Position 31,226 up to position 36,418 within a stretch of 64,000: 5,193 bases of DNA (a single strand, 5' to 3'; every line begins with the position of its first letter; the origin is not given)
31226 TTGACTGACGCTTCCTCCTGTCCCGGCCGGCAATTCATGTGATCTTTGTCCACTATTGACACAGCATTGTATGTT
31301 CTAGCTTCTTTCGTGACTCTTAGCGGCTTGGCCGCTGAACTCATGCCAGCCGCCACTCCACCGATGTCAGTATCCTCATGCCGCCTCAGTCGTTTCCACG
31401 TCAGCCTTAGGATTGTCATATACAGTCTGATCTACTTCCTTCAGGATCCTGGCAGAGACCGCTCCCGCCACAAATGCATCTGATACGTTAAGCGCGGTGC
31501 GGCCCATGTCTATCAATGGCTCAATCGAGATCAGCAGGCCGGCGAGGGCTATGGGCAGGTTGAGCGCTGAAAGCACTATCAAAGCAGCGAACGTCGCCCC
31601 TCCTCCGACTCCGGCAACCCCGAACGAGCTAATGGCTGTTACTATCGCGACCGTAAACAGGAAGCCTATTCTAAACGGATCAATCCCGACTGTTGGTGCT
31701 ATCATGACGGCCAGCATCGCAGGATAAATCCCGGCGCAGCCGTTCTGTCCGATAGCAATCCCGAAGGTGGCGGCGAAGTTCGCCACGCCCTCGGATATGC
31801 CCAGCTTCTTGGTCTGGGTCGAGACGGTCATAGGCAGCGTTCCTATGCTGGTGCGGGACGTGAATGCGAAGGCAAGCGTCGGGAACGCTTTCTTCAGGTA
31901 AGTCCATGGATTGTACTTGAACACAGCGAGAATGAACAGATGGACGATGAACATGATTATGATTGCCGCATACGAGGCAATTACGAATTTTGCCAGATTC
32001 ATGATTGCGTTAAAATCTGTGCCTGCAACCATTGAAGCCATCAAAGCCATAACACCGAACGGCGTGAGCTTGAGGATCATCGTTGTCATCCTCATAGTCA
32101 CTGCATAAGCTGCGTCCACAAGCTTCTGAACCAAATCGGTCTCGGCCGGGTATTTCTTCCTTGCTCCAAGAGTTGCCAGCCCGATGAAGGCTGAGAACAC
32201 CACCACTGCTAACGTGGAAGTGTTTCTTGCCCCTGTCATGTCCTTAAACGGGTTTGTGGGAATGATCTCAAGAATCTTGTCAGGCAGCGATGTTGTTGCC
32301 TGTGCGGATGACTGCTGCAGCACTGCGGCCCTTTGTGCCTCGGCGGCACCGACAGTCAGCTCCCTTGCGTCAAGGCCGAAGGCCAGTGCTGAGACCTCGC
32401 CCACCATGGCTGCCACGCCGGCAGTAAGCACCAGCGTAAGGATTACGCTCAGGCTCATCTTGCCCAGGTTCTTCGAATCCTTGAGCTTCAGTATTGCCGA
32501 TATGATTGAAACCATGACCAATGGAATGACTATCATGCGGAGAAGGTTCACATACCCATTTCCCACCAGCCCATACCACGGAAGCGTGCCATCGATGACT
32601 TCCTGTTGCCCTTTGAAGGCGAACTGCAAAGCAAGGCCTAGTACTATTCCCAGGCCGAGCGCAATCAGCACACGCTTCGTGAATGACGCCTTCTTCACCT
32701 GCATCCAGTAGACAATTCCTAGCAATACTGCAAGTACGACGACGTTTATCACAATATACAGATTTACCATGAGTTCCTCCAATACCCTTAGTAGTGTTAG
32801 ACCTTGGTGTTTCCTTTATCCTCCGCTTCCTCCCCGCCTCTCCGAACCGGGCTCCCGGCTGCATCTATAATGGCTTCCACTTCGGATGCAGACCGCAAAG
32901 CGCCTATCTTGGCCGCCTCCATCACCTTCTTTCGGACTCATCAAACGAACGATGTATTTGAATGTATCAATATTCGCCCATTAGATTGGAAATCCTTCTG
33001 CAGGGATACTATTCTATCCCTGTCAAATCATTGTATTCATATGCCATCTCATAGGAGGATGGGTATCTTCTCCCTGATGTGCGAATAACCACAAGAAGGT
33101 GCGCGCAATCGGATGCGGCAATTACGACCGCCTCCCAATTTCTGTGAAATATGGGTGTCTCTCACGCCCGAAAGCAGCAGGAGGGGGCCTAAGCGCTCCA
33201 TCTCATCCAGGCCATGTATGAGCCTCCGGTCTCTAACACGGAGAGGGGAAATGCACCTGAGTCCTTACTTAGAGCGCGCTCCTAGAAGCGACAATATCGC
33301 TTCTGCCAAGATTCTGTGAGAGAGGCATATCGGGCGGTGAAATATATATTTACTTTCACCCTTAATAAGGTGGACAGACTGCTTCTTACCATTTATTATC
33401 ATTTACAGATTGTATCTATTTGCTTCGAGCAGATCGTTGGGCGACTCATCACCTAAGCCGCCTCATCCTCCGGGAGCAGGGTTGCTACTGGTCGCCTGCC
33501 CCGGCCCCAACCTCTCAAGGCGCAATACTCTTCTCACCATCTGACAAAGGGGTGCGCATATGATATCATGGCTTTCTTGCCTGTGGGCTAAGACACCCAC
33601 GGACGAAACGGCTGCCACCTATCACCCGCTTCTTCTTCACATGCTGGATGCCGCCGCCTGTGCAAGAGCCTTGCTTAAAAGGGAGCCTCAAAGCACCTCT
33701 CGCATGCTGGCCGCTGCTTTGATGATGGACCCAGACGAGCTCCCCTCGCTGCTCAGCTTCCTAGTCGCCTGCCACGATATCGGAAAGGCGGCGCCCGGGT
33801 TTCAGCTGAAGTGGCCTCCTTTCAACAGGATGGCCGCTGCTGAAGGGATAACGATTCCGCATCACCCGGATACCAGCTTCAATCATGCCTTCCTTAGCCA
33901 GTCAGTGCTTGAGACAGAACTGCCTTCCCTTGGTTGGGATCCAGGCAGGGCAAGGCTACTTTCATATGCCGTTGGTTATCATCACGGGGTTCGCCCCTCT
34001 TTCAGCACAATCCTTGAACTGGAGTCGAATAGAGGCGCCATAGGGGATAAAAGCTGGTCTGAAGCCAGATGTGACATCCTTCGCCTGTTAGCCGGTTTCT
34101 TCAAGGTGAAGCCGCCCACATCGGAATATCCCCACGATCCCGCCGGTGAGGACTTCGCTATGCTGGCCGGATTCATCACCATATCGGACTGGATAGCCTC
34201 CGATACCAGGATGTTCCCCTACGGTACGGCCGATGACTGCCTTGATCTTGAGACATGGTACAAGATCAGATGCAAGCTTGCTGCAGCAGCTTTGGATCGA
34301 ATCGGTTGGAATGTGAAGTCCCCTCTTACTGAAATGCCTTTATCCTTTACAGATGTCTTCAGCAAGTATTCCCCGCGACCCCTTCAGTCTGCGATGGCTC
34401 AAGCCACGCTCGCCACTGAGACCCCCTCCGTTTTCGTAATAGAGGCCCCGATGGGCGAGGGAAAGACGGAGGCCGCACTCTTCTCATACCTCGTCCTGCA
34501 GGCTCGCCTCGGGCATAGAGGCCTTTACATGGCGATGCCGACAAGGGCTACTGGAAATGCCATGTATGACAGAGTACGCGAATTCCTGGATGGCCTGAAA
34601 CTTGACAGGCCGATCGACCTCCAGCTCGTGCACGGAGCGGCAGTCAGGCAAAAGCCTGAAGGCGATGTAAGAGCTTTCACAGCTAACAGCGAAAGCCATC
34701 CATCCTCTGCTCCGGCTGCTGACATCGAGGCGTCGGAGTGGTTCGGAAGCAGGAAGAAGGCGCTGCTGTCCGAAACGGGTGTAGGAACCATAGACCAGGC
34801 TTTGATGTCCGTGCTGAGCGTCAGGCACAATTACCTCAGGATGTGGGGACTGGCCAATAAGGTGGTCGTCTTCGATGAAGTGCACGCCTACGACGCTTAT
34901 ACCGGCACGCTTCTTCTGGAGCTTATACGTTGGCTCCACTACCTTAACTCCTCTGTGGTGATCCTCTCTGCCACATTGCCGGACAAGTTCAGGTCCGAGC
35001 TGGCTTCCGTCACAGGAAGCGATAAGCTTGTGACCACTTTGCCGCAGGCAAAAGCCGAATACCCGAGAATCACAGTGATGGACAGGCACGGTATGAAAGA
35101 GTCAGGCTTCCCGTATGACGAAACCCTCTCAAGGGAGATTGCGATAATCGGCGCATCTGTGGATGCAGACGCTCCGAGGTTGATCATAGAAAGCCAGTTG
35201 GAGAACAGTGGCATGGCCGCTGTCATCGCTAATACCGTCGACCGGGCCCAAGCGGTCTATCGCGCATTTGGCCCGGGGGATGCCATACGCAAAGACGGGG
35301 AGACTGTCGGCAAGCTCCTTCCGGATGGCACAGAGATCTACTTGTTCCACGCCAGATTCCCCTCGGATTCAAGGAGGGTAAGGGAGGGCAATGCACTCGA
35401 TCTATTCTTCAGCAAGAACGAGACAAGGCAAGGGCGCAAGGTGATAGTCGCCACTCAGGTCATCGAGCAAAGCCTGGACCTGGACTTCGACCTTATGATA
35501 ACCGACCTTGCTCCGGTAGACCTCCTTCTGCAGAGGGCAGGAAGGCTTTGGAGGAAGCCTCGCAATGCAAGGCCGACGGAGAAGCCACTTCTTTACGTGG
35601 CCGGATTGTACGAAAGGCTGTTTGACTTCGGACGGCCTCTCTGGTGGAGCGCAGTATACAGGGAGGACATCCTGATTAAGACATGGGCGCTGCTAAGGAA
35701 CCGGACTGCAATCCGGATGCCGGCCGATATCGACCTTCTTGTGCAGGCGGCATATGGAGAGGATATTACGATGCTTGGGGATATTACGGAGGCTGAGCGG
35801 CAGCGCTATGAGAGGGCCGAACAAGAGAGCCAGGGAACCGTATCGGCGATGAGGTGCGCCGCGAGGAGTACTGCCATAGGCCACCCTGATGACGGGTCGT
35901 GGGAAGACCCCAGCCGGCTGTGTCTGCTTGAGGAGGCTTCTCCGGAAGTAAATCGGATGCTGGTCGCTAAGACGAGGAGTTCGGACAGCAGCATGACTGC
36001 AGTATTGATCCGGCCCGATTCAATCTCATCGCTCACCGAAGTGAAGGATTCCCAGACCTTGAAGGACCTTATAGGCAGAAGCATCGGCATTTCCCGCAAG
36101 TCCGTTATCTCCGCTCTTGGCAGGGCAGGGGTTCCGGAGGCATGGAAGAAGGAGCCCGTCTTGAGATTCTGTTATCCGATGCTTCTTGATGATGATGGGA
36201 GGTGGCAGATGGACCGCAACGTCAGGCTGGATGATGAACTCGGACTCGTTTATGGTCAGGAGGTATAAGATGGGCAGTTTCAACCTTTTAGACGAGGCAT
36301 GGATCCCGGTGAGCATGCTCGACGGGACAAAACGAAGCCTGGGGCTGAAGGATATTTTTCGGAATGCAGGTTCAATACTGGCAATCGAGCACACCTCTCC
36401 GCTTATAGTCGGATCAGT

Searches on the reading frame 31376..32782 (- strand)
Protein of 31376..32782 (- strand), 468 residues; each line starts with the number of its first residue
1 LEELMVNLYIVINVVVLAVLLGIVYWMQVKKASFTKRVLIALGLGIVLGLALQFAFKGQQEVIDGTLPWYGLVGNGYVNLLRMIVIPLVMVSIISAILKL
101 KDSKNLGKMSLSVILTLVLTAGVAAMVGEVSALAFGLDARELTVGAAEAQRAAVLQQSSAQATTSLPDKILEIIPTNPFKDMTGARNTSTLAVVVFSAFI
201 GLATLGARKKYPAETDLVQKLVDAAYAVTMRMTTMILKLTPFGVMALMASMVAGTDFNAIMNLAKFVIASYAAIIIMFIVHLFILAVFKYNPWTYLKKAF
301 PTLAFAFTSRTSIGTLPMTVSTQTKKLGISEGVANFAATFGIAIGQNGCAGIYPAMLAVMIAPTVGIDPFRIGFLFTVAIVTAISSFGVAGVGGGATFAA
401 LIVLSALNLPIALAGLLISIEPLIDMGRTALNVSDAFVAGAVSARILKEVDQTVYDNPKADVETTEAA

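Call 12: search_protein_families(library=ncbifam, proteins=[window:31376-32782:-], max_evalue=0.00001)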
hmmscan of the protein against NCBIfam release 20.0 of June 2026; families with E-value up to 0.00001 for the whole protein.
window:31376-32782:- (468 aa): 4 families
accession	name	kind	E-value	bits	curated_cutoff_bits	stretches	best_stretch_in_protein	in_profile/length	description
NF008440.0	PRK11283.1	equivalog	7.8e-39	133.6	638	1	27-453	1-418/437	glutamate/aspartate:proton symporter GltP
NF002461.0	PRK01663.1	subfamily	1.9e-24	86.5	513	1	33-456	8-411/428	C4-dicarboxylate transporter DctA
NF009587.0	PRK13027.1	subfamily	2e-22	79.6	570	1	32-453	7-409/442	C4-dicarboxylate transporter DctA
NF010151.0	PRK13628.1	equivalog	1.1e-18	67.5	308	1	28-441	10-395/407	serine/threonine transporter SstT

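Call 13: search_protein_families(library=pfam, proteins=[window:31376-32782:-], max_evalue=0.00001)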
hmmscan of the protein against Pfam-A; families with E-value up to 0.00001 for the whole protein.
window:31376-32782:- (468 aa): 1 family
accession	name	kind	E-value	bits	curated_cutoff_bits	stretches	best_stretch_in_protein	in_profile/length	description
PF00375.23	SDF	-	4.4e-100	335.9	27.9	1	35-445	2-386/387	Sodium:dicarboxylate symporter family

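Call 24: search_solved_structures(query=window:31376-32782:-, max_evalue=0.001)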
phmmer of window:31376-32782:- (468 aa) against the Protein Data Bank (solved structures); distinct sequences matched with E-value up to 0.001: 45.
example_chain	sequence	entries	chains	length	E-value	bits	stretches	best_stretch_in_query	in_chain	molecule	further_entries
9bgz_A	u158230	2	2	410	2.6e-43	151.8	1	45-460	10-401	Aspartate transporter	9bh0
9bgy_A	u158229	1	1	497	5e-43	150.8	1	45-460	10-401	Aspartate transporter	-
7ngh_A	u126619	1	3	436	7.9e-35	123.8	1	38-454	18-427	Proton/glutamate symporter, SDF family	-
5dwy_A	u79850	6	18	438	8e-35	123.8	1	38-454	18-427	Proton/glutamate symporter, SDF family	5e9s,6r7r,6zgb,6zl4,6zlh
6bat_A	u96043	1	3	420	9.8e-35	123.5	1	35-444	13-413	Glutamate transporter homolog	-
4ky0_A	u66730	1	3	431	1.3e-34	123.1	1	38-453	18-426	Proton/glutamate symporter, SDF family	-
6xwn_A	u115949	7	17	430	1.4e-34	123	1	38-453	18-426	Proton/glutamate symporter, SDF family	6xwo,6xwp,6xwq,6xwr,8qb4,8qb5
6wzb_A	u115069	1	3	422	1.9e-34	122.5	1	35-444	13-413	Glutamate transporter homolog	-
6x01_A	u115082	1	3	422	2.5e-34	122.2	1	35-444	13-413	Glutamate transporter homolog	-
6v8g_A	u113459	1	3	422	5.8e-34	121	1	35-444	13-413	Glutamate transporter homolog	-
1xfh_A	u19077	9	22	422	6.1e-34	120.9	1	35-444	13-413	proton glutamate symport protein | 425aa long hypothetical proton glutamate symport protein | GLUTAMATE SYMPORT PROTEIN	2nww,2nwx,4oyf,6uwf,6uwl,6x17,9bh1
3v8g_A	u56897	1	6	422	6.8e-34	120.7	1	35-444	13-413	sodium-coupled L-aspartate transporter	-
7ahk_A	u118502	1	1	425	7.1e-34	120.7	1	35-445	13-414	Glutamate transporter homolog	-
3kbc_A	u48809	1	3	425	7.5e-34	120.6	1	35-452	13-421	425aa long hypothetical proton glutamate symport protein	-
7rcp_A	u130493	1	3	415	9.3e-34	120.3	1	35-444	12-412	Glutamate transporter homolog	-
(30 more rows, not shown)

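Call 26: search_dna_similar(query=window:31376-32782:-, collection=plasmids, mode=protein, max_rows=15)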
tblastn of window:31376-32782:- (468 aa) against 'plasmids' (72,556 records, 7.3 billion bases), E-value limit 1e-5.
Records with a match: 286; places in all: 331; records where one place covers at least 80% of the query: 224.
Best place of each record, by identity: <60% 286.
By first word of the organism name: Priestia 29; Escherichia 21; Paracoccus 15; Halobacterium 13; Rhizobium 11; Acinetobacter 10; Klebsiella 10; Sinorhizobium 10; Ensifer 9; Bacillus 8; and 60 more.
By predicted mobility (MOB-suite, as given by PLSDB): non-mobilizable 216; conjugative 43; mobilizable 27.
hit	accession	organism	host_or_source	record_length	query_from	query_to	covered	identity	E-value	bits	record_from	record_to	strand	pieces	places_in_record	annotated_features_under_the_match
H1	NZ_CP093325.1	Bacillus sp. N5-665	whole organism,peat soil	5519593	25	468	95%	56.9%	2e-135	437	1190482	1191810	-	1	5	none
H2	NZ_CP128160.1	Bacillus sp. DX3.1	bacterial isolate,field soil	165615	25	468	95%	55.1%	4e-54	456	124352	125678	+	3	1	cation:dicarboxylase symporter family transporter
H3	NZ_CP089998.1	Cytobacillus spongiae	sponge,Pure culture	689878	26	463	94%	55.6%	1e-133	432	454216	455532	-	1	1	L-cystine transporter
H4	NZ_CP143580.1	Enterococcus faecalis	Homo sapiens,bacterial isolate,sonicate ...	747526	25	457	93%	54.0%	3e-128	417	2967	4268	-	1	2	L-cystine transporter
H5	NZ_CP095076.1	Halobacillus amylolyticus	single cell,Saltern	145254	33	463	92%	50.9%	9e-104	346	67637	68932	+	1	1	cation:dicarboxylase symporter family transporter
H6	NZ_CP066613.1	Enterococcus faecium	Homo sapiens,cell culture,rectal swab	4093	25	463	94%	49.7%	1e-119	386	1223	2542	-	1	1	L-cystine transporter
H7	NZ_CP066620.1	Enterococcus faecium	Homo sapiens,cell culture,rectal swab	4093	25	463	94%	49.7%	1e-119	386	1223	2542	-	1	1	L-cystine transporter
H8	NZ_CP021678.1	Bacillus licheniformis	cell culture,food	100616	54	439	78%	56.4%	3e-84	421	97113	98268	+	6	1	none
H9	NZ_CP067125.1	Paracoccus alcaliphilus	whole organism,soil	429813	53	467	89%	48.9%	6e-99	332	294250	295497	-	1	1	L-cystine transporter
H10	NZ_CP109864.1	Paracoccus aminovorans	bacteria,human fecal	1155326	53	460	87%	49.5%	4e-99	333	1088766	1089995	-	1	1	record has no annotation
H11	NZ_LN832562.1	Paracoccus aminovorans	-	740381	53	460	87%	49.5%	1e-98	331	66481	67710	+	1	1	L-cystine transporter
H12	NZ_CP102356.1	Paracoccus sp. SMMA_5_TC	pure culture,Lotus pond, a sulfur-borax ...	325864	53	464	88%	47.8%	5e-100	335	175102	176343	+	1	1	L-cystine transporter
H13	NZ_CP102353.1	Paracoccus sp. SMMA_5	pure culture,Lotus pond, a sulfur-borax ...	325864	53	464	88%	47.8%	5e-100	335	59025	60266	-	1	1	L-cystine transporter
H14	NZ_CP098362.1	Paracoccus sp. TOH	cell cuture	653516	53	460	87%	48.0%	4e-96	324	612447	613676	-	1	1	L-cystine transporter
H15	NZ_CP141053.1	Paracoccus denitrificans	-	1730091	53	457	87%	48.2%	6e-102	341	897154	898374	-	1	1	none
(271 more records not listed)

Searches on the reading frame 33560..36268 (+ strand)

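Call 12: search_protein_families(library=ncbifam, proteins=[window:33560-36268:+], max_evalue=0.00001)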
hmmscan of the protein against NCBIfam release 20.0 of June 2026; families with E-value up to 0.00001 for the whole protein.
window:33560-36268:+ (902 aa): 5 families
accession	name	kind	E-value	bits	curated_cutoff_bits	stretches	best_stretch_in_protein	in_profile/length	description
NF007248.0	PRK09694.1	equivalog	1.5e-103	347.5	569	1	8-761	10-758/878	CRISPR-associated helicase/endonuclease Cas3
TIGR01587.1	cas3_core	equivalog_domain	5.9e-61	206.6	102.45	1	292-678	2-329/358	CRISPR-associated helicase Cas3'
TIGR02621.3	cas3_GSU0051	exception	1.3e-30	107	400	1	435-713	170-406/854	type I-G CRISPR-associated helicase/endonuclease Cas3g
TIGR01596.1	cas3_HD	equivalog_domain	2.8e-25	89.4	43.45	1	26-214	3-177/178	CRISPR-associated endonuclease Cas3''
TIGR03158.1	cas3_cyano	exception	1.2e-07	31.2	69.1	1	282-484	7-202/357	type I-D CRISPR-associated helicase Cas3'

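Call 13: search_protein_families(library=pfam, proteins=[window:33560-36268:+], max_evalue=0.00001)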
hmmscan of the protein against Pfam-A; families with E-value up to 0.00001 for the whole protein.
window:33560-36268:+ (902 aa): 4 families
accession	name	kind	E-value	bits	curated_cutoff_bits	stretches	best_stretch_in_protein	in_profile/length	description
PF18019.7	Cas3_HD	-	1e-41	143.7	23.1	1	9-219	1-207/207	Cas3, HD domain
PF22590.2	Cas3-like_C_2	-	5.9e-30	104.1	27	1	551-667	3-105/106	CRISPR-associated nuclease/helicase Cas3, C-terminal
PF00270.35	DEAD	-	6.3e-09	36.2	26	0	274-347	2-73/167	DEAD/DEAH box helicase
PF18395.6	Cas3_C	-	1.4e-06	29.1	27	1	825-896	30-107/107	Cas3 C-terminal domain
